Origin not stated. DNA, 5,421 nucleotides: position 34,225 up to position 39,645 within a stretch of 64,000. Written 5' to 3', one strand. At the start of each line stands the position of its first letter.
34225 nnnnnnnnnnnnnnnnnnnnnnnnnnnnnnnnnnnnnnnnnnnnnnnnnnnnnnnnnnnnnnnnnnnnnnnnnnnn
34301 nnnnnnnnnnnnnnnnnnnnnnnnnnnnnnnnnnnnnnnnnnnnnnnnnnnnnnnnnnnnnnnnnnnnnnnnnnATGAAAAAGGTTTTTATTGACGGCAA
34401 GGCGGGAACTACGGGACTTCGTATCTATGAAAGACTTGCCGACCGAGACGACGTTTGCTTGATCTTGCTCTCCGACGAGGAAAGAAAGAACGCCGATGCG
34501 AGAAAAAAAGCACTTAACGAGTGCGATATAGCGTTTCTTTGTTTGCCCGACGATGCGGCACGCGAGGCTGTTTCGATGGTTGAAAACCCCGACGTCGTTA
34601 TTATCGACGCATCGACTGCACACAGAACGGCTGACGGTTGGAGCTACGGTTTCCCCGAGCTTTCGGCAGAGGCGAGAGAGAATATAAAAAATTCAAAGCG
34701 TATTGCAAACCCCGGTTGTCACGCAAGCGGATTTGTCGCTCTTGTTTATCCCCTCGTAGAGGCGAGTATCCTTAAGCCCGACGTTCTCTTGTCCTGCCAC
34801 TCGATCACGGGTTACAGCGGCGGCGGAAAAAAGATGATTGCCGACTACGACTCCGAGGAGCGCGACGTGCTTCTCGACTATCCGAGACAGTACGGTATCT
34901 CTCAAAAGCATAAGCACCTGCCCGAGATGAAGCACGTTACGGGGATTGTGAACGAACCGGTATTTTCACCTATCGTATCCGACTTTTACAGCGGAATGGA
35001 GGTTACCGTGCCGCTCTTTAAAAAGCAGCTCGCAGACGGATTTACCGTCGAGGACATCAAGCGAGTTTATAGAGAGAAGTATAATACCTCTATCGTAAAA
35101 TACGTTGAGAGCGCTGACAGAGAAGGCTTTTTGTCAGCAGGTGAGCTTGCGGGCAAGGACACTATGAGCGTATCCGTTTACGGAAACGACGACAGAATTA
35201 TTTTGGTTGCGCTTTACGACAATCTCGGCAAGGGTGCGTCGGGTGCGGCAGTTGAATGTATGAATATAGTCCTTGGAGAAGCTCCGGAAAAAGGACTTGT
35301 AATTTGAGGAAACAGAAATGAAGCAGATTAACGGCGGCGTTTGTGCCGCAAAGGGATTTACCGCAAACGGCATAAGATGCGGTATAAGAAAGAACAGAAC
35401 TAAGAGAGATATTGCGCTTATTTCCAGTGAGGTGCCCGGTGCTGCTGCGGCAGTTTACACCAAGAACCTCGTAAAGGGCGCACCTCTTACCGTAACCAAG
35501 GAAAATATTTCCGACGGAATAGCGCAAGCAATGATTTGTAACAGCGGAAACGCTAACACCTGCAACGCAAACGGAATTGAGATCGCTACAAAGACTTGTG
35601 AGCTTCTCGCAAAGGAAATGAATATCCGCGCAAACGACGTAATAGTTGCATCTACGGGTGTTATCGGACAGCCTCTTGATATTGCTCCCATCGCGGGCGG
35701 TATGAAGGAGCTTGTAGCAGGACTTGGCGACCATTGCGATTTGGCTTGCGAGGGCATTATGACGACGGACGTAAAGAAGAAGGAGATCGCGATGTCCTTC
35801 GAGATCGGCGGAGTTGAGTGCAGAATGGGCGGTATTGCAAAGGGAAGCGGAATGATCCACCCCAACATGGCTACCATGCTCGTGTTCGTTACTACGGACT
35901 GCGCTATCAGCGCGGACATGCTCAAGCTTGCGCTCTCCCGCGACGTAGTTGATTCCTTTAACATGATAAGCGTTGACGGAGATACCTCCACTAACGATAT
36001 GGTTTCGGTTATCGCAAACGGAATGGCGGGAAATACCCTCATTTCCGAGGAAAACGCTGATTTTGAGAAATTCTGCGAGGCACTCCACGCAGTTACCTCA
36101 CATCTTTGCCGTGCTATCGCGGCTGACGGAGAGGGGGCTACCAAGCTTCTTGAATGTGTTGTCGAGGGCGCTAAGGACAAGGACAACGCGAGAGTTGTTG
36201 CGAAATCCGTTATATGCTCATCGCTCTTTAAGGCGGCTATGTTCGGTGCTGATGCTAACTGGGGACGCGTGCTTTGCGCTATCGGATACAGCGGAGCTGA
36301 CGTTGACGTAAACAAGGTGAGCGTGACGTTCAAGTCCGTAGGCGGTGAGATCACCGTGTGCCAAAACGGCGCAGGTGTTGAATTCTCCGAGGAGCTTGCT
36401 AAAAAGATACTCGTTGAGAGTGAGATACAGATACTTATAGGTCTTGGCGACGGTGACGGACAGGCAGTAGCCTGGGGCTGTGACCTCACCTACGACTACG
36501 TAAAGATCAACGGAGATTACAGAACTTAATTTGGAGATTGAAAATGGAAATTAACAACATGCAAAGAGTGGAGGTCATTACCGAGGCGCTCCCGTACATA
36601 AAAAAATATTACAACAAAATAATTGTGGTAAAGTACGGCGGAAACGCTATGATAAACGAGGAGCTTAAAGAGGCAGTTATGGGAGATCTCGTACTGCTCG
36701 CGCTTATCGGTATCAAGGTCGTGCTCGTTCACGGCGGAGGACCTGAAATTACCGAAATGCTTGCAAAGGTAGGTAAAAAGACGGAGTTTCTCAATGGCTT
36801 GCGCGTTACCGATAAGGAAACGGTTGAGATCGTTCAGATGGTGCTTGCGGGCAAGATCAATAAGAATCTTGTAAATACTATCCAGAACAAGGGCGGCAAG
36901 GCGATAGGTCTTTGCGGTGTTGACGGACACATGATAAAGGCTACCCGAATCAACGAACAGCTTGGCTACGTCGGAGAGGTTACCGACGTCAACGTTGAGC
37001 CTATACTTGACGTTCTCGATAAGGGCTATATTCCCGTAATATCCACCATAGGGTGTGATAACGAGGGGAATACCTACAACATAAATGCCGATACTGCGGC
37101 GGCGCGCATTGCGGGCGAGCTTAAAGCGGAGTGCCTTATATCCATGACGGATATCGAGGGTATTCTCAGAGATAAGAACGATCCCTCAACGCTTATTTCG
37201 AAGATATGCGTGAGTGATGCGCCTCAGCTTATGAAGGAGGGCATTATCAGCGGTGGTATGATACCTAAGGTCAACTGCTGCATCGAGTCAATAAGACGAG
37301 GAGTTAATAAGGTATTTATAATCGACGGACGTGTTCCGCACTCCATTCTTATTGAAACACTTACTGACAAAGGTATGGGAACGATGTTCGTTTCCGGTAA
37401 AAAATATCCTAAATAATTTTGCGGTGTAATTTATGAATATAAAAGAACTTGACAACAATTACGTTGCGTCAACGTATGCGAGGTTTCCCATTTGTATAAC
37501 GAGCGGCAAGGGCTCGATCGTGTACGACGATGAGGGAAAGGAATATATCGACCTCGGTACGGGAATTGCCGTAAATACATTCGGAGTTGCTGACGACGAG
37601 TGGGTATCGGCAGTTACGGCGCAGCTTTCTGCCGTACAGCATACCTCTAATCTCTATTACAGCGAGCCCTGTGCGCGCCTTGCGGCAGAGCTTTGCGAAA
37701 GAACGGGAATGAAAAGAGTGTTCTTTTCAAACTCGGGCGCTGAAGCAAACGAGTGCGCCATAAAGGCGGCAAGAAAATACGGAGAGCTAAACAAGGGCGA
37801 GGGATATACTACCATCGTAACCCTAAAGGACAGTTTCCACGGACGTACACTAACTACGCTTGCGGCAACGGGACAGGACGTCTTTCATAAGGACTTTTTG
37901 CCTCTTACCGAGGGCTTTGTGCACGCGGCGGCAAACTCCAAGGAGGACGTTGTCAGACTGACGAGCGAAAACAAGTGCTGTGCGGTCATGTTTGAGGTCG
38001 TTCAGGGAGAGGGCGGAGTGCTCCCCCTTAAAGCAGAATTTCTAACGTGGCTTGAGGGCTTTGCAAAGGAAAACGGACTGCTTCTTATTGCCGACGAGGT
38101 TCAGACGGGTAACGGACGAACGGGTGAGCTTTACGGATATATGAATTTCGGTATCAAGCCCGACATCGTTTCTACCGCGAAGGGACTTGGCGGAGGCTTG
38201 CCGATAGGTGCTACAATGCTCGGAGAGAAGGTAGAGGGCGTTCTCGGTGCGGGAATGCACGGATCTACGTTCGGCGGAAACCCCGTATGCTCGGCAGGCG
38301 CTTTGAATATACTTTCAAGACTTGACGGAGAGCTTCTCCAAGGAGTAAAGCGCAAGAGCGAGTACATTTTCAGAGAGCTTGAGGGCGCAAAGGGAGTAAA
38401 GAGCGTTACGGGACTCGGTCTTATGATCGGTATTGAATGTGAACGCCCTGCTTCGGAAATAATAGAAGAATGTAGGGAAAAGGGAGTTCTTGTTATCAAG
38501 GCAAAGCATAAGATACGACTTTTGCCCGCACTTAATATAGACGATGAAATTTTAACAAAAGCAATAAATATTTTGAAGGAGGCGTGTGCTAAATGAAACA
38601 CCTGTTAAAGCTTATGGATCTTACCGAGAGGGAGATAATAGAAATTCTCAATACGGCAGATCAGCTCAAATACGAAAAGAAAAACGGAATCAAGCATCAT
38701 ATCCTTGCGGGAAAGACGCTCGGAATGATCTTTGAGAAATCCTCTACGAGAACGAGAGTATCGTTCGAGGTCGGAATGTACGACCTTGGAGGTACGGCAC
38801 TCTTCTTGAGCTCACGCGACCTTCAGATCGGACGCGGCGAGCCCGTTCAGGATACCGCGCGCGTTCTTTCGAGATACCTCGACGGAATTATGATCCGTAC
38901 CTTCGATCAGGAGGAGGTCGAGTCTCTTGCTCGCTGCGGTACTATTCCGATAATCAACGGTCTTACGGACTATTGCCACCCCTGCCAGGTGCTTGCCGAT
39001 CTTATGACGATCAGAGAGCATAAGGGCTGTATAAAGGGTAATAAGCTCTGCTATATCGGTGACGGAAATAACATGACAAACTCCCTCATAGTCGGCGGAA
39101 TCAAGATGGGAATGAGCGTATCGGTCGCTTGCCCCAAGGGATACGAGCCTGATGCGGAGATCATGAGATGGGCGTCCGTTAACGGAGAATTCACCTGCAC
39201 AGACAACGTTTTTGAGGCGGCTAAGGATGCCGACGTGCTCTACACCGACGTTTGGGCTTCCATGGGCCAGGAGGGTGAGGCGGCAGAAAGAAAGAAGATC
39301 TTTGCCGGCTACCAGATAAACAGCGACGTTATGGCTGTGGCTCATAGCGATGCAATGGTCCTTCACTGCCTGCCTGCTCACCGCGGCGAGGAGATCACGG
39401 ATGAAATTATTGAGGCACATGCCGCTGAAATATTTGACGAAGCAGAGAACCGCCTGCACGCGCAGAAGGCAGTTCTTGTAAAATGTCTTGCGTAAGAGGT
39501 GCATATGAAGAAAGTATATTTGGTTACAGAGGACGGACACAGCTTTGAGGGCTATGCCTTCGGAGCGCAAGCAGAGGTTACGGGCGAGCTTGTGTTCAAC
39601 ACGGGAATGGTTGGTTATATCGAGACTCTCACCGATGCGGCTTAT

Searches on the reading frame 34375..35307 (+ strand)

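Call 6: search_protein_families(library=ncbifam, proteins=[window:34375-35307:+])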
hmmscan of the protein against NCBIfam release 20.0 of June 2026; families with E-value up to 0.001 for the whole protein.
window:34375-35307:+ (310 aa): 7 families
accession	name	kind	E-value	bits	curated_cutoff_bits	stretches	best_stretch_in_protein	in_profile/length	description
TIGR01851.1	argC_other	equivalog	2.8e-109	365.2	229.85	1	2-301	2-309/310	N-acetyl-gamma-glutamyl-phosphate reductase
TIGR01850.1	argC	equivalog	1.5e-40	139.5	233.6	1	40-308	58-338/345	N-acetyl-gamma-glutamyl-phosphate reductase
NF011456.0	PRK14874.1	equivalog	2.5e-10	39.9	223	1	34-175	51-188/346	aspartate-semialdehyde dehydrogenase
TIGR01296.1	asd_B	equivalog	2.5e-09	36.7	324.2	1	36-166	48-175/339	aspartate-semialdehyde dehydrogenase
NF006416.0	PRK08664.1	subfamily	9.3e-06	25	232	0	43-154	70-185/350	aspartate-semialdehyde dehydrogenase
NF005229.0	PRK06728.1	equivalog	0.00016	20.7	628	1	40-157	59-171/347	aspartate-semialdehyde dehydrogenase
TIGR00978.1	asd_EA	equivalog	0.00047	19.3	301.2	0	45-159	71-188/342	aspartate-semialdehyde dehydrogenase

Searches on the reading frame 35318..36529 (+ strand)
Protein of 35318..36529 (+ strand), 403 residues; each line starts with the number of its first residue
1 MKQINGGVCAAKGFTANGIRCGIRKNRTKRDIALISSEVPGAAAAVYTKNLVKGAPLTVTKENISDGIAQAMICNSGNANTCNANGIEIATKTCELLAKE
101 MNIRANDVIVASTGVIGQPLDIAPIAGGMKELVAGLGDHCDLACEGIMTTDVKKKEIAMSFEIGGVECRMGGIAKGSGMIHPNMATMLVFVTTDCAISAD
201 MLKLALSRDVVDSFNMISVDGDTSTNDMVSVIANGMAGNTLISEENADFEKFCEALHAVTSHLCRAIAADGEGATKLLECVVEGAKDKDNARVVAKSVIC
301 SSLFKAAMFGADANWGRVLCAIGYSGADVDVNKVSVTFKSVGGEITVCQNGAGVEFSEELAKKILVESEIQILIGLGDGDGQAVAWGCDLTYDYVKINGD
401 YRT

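Call 6: search_protein_families(library=ncbifam, proteins=[window:35318-36529:+])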
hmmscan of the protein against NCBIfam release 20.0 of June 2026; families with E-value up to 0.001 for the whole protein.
window:35318-36529:+ (403 aa): 2 families
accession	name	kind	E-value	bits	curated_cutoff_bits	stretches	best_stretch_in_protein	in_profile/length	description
NF003802.0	PRK05388.1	equivalog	1.2e-136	455.4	351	1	6-403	5-400/400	bifunctional glutamate N-acetyltransferase/amino-acid acetyltransferase ArgJ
TIGR00120.1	ArgJ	equivalog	8.4e-136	453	298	1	4-403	1-405/405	bifunctional ornithine acetyltransferase/N-acetylglutamate synthase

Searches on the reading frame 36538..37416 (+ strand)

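Call 6: search_protein_families(library=ncbifam, proteins=[window:36538-37416:+])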
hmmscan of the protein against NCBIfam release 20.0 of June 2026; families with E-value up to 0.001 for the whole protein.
window:36538-37416:+ (292 aa): 21 families
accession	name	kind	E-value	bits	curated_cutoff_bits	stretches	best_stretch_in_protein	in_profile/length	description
TIGR00761.1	argB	equivalog_domain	6.6e-79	264.7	151.3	1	29-261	2-231/231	acetylglutamate kinase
NF010659.0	PRK14058.1-1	equivalog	9.4e-46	156.1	223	1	28-276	1-260/267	[LysW]-aminoadipate kinase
NF003641.0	PRK05279.1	equivalog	2.4e-40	138.7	344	1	4-286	3-291/441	amino-acid N-acetyltransferase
NF003387.0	PRK04531.1-2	equivalog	7.1e-40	136.8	426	1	20-289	30-291/441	acetylglutamate kinase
TIGR01890.1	N-Ac-Glu-synth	equivalog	3.9e-38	131.5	202.85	1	11-285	2-278/429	amino-acid N-acetyltransferase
NF010661.0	PRK14058.1-3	equivalog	2.9e-37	128.3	251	1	29-275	3-263/283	acetylglutamate/acetylaminoadipate kinase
NF010662.0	PRK14058.1-4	equivalog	7.1e-36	123.7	194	1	28-271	1-251/264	[LysW]-aminoadipate/[LysW]-glutamate kinase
NF003386.0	PRK04531.1-1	equivalog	7.5e-31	107.5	417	1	27-289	42-296/442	acetylglutamate kinase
NF010660.0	PRK14058.1-2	equivalog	1.1e-13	51.6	241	1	30-261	3-239/249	[LysW]-aminoadipate/[LysW]-glutamate kinase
NF040647.1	IPPK_Arch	equivalog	9.5e-13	48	120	1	39-283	27-258/259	isopentenyl phosphate kinase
TIGR00656.1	asp_kin_monofn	equivalog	9.4e-11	41.3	402.25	1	27-211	2-187/407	aspartate kinase, monofunctional class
NF009007.0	PRK12352.1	subfamily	3.6e-10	39.2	266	1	163-264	195-298/316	carbamate kinase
TIGR00746.1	arcC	equivalog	5.3e-10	38.8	358.25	1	164-262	191-290/309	carbamate kinase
NF009008.0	PRK12354.1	subfamily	1.7e-09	37.2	361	1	163-261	184-280/308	carbamate kinase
TIGR01092.1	P5CS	equivalog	2.4e-07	29.3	796.75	1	146-287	135-276/715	delta l-pyrroline-5-carboxylate synthetase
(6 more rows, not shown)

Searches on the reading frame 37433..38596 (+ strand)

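Call 6: search_protein_families(library=ncbifam, proteins=[window:37433-38596:+])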
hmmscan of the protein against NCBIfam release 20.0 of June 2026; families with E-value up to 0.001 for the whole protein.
window:37433-38596:+ (387 aa): 69 families (the best 25 are shown)
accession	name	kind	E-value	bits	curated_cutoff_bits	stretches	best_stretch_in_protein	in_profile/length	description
TIGR00707.1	argD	subfamily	1.2e-125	419.4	410.05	1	11-385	2-380/381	acetylornithine/succinylornithine family transaminase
NF002797.0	PRK02936.1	equivalog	7.8e-114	380.4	496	1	11-385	4-377/385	acetylornithine transaminase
NF002325.0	PRK01278.1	subfamily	5.7e-108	361.1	372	1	10-386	5-387/395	acetylornithine transaminase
NF002874.0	PRK03244.1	equivalog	2.7e-107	359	457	1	11-384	18-391/399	acetylornithine transaminase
NF009047.0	PRK12381.1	subfamily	2.2e-101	339.6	630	1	8-387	11-399/406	bifunctional succinylornithine transaminase/acetylornithine transaminase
TIGR03246.1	arg_catab_astC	subfamily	5.1e-100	335.2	609.95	1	8-386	7-394/397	acetylornithine/succinylornithine family transaminase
NF003468.0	PRK05093.1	subfamily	9e-98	327.6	522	1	8-386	13-400/405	acetylornithine/succinyldiaminopimelate transaminase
NF002985.0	PRK03715.1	equivalog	6.3e-93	311.6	568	1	2-383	2-389/395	acetylornithine transaminase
NF003273.0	PRK04260.1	equivalog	2.6e-91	306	616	1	11-384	4-374/376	acetylornithine transaminase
NF004426.0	PRK05769.1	equivalog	3.6e-85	286.4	552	2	179-385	219-437/441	acetyl ornithine aminotransferase family protein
NF003397.0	PRK04612.1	equivalog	1.6e-83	280.8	735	1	9-386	13-402/408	acetylornithine transaminase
NF005993.0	PRK08117.1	subfamily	4.2e-70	236.5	574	2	177-385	203-427/433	aspartate aminotransferase family protein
NF003087.0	PRK04013.1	equivalog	8.2e-69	232.5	528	1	20-377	8-350/364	acetylornithine/acetyl-lysine aminotransferase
NF045491.1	LysJ_Sulfobales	equivalog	8.4e-69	232.3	700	1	15-384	7-376/386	[LysW]-aminoadipate semialdehyde/glutamate semialdehyde transaminase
TIGR01885.1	Orn_aminotrans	equivalog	6.8e-68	229.2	378.4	1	4-384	5-400/402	ornithine--oxo-acid transaminase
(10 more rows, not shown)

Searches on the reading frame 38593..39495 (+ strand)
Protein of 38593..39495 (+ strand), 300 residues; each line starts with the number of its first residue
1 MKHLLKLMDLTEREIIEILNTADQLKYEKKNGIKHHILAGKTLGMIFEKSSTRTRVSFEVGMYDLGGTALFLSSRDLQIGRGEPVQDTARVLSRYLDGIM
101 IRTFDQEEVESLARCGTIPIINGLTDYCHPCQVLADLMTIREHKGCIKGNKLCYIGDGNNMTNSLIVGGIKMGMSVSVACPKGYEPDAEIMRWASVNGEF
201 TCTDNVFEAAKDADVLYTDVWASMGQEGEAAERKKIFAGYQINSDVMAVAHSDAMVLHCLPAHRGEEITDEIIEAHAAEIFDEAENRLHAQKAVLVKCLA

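Call 6: search_protein_families(library=ncbifam, proteins=[window:38593-39495:+])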
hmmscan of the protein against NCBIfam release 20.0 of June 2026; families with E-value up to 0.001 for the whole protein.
window:38593-39495:+ (300 aa): 16 families
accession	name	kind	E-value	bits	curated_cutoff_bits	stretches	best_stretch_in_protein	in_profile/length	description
NF001986.0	PRK00779.1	subfamily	1.1e-134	448.4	306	1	1-299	5-304/307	ornithine carbamoyltransferase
TIGR00658.1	orni_carb_tr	equivalog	4.9e-128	426.6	280.85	1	2-299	1-303/304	ornithine carbamoyltransferase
NF011380.0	PRK14805.1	equivalog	1.2e-91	306.9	421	1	1-299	1-300/302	ornithine carbamoyltransferase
TIGR04384.1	putr_carbamoyl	exception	2.8e-90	302.8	500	1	4-297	2-305/330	putrescine carbamoyltransferase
NF003286.0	PRK04284.1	subfamily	3.3e-84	282.8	515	2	2-264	7-278/332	ornithine carbamoyltransferase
NF009213.0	PRK12562.1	subfamily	6.2e-72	242.8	559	1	2-300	7-333/334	ornithine carbamoyltransferase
NF002470.0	PRK01713.1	equivalog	6.6e-66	223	545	1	2-264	8-279/334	ornithine carbamoyltransferase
NF011379.0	PRK14804.1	equivalog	2.9e-57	194.2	373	1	1-299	6-309/311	ornithine carbamoyltransferase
NF003384.0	PRK04523.1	equivalog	4.4e-50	170.6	288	1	1-296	3-330/336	N-acetylornithine carbamoyltransferase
NF002032.1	PRK00856.1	equivalog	1.2e-46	159.3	263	1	2-297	1-295/297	aspartate carbamoyltransferase catalytic subunit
TIGR00670.1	asp_carb_tr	equivalog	8.1e-45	153.2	236.95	1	2-296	1-300/304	aspartate carbamoyltransferase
NF008853.0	PRK11891.1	equivalog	8.2e-27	93.9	560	1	3-290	90-389/430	aspartate carbamoyltransferase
NF006046.0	PRK08192.1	equivalog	2.1e-26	93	512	1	2-295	7-313/339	aspartate carbamoyltransferase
NF005538.0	PRK07200.1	equivalog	2.2e-20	73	453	2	120-225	156-276/396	knotted carbamoyltransferase YgeW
TIGR03316.1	ygeW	equivalog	1.7e-18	66.7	500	2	5-102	22-119/391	knotted carbamoyltransferase YgeW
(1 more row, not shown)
